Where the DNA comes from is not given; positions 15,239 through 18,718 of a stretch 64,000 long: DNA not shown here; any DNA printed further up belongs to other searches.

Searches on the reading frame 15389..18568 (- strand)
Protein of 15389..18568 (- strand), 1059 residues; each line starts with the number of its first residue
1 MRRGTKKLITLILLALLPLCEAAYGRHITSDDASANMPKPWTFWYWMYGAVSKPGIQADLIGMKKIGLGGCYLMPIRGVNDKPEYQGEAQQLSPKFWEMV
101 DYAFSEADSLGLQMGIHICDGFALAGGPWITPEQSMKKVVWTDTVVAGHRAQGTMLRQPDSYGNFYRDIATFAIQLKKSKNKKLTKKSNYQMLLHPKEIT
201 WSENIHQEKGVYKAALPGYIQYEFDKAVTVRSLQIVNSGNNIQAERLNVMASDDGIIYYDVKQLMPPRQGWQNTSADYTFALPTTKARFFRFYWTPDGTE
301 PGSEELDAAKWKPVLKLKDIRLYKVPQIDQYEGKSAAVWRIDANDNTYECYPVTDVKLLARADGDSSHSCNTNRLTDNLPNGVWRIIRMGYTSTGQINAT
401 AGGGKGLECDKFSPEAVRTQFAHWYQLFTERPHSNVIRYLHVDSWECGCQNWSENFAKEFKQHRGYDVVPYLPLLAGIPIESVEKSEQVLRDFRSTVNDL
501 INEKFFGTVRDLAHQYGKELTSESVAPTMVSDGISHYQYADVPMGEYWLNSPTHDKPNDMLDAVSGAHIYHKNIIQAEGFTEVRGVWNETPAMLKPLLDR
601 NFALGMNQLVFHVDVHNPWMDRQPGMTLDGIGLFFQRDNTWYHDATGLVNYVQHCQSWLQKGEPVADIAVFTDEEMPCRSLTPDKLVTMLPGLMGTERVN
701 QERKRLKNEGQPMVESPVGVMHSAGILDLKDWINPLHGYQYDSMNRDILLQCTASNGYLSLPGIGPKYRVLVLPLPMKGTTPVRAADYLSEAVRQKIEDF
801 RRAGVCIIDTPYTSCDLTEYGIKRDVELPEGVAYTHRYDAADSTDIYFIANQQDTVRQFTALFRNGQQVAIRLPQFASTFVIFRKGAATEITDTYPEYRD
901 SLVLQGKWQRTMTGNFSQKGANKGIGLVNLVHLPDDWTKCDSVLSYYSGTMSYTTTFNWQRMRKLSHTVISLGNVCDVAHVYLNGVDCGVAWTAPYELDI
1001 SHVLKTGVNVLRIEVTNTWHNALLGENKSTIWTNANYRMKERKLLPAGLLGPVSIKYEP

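Call 37: search_protein_families(library=pfam, proteins=[window:15389-18568:-])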
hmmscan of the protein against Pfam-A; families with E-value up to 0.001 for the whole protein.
window:15389-18568:- (1059 aa): 2 families
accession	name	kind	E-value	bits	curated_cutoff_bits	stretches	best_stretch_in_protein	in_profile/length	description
PF17132.9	Glyco_hydro_106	-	3.2e-125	419.8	29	1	38-693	7-562/743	alpha-L-rhamnosidase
PF22666.2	Glyco_hydro_2_N2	-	9e-09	36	27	1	950-1033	49-136/167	Glycosyl hydrolase 2 galactose-binding domain-like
